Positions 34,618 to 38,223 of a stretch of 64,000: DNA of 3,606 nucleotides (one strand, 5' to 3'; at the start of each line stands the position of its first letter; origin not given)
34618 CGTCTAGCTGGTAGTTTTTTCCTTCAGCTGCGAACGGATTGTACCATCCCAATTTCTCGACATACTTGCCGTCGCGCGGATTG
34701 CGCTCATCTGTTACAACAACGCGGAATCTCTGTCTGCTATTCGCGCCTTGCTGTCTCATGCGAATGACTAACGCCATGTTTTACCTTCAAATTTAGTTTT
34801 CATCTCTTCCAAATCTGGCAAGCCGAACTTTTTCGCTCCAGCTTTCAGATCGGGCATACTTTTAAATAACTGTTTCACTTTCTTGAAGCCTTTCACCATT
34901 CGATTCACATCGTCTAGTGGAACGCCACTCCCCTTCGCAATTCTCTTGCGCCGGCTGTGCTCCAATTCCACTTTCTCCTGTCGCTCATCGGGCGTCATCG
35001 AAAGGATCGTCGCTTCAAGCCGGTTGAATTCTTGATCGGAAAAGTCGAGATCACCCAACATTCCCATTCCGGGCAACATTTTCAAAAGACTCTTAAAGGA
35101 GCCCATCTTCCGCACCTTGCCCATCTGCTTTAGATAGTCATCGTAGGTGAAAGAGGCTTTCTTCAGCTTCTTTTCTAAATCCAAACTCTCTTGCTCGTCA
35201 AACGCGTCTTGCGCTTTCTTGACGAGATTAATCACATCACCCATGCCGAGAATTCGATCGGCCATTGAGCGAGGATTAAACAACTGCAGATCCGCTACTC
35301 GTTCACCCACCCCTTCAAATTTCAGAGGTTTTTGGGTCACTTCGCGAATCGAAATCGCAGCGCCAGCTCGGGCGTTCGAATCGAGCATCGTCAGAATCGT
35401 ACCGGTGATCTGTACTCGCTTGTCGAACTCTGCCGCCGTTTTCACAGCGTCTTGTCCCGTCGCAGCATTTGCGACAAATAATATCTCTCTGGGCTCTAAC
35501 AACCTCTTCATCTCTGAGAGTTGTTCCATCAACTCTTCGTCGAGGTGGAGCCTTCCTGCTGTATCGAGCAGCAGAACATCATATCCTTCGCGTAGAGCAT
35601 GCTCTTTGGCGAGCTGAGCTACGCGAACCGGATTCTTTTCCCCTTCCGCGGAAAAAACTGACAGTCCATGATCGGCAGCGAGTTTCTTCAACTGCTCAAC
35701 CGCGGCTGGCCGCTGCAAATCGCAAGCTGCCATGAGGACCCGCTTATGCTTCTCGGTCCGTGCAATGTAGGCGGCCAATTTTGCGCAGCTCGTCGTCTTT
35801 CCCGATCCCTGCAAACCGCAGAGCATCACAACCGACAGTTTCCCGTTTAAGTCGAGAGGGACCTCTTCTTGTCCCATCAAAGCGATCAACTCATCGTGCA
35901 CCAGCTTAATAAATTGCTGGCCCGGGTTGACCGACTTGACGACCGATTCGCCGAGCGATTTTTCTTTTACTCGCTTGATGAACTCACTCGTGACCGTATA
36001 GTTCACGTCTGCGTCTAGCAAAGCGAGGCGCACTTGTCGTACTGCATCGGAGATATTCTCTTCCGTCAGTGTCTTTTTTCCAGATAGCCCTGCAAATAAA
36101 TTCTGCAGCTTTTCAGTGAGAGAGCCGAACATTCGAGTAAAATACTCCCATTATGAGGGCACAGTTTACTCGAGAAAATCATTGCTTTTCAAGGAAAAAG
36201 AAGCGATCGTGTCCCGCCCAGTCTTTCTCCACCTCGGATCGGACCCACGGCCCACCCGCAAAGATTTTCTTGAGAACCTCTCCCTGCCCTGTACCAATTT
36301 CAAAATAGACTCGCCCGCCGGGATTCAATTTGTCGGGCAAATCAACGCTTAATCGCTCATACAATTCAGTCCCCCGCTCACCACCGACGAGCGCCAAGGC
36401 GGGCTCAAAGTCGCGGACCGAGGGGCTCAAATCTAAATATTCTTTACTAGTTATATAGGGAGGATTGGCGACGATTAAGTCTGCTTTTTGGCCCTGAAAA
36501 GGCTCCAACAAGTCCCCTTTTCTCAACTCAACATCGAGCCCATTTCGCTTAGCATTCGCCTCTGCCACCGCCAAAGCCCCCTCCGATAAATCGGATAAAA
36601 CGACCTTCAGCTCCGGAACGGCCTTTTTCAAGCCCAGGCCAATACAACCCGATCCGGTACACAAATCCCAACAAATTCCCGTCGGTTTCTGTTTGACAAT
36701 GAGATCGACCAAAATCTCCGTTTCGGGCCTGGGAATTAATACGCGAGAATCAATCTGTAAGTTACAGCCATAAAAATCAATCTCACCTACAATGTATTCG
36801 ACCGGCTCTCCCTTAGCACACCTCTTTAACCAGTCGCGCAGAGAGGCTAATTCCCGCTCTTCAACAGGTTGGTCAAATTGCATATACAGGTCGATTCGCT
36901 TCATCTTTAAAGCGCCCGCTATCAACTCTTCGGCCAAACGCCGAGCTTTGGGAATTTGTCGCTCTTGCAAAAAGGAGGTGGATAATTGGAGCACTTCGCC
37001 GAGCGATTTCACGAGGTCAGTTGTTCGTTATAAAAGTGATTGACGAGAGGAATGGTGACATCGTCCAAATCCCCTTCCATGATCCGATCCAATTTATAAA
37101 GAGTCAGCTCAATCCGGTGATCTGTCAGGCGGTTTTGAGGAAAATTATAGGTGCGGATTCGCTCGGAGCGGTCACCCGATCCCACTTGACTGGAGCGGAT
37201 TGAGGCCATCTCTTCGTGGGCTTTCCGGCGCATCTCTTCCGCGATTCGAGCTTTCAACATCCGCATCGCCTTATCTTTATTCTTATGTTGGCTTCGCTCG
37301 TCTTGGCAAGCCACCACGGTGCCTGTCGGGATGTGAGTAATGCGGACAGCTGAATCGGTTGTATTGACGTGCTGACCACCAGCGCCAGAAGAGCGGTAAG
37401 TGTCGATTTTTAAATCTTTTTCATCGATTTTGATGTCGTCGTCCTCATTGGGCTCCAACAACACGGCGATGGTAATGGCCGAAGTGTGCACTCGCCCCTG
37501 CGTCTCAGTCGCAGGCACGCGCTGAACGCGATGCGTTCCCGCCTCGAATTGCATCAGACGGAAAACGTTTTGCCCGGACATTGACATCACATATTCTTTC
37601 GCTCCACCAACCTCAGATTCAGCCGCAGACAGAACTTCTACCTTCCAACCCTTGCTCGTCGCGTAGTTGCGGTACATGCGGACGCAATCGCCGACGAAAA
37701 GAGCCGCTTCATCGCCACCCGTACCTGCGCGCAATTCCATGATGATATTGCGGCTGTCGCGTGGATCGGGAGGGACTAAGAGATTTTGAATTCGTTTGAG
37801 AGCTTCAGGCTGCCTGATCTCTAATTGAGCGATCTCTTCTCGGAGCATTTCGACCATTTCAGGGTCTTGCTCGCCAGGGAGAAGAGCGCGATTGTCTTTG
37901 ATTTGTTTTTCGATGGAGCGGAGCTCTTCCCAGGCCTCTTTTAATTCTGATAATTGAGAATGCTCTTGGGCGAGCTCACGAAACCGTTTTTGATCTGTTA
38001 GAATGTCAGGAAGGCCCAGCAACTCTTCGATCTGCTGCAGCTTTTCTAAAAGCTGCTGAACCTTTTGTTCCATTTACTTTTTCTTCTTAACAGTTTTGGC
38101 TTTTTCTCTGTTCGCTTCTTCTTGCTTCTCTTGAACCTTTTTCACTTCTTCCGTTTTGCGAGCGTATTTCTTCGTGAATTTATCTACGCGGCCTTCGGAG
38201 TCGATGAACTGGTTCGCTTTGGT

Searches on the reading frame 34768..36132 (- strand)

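Call 42: search_protein_families(library=pfam, proteins=[window:34768-36132:-], max_evalue=0.00001)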
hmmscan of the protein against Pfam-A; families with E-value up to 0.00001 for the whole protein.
window:34768-36132:- (454 aa): 5 families
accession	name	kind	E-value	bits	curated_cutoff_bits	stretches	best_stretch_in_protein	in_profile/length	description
PF00448.28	SRP54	-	5.5e-68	228.9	22.7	1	100-296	2-196/196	SRP54-type protein, GTPase domain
PF02978.25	SRP_SPB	-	9.1e-28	96.9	27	1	327-422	1-90/91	Signal peptide binding domain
PF02881.24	SRP54_N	-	3.5e-22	78.8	22.4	1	5-82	1-75/75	SRP54-type protein, helical bundle domain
PF01656.29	CbiA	-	6.3e-08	33.1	25.4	1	109-263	9-97/125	CobQ/CobB/MinD/ParA nucleotide binding domain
PF13401.12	AAA_22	-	1.8e-06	28.7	27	1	101-211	7-110/130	AAA domain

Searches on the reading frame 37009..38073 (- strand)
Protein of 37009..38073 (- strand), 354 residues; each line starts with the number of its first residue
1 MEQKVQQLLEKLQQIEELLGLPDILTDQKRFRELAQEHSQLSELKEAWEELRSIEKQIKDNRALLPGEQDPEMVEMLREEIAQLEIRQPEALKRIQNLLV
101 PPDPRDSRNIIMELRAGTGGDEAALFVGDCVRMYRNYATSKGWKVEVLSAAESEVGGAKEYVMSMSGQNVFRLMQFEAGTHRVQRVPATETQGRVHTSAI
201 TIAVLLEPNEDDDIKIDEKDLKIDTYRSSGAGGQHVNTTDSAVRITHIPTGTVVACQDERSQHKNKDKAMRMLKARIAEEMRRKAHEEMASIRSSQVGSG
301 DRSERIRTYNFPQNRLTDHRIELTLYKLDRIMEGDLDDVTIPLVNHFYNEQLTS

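Call 42: search_protein_families(library=pfam, proteins=[window:37009-38073:-], max_evalue=0.00001)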
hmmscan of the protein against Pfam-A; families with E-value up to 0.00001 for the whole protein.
window:37009-38073:- (354 aa): 2 families
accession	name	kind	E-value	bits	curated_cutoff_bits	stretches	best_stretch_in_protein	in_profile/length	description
PF03462.23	PCRF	-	2.2e-67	227.1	24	1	10-202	3-194/194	PCRF domain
PF00472.26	RF-1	-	3e-45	153.4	35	1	212-320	3-116/116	RF-1 domain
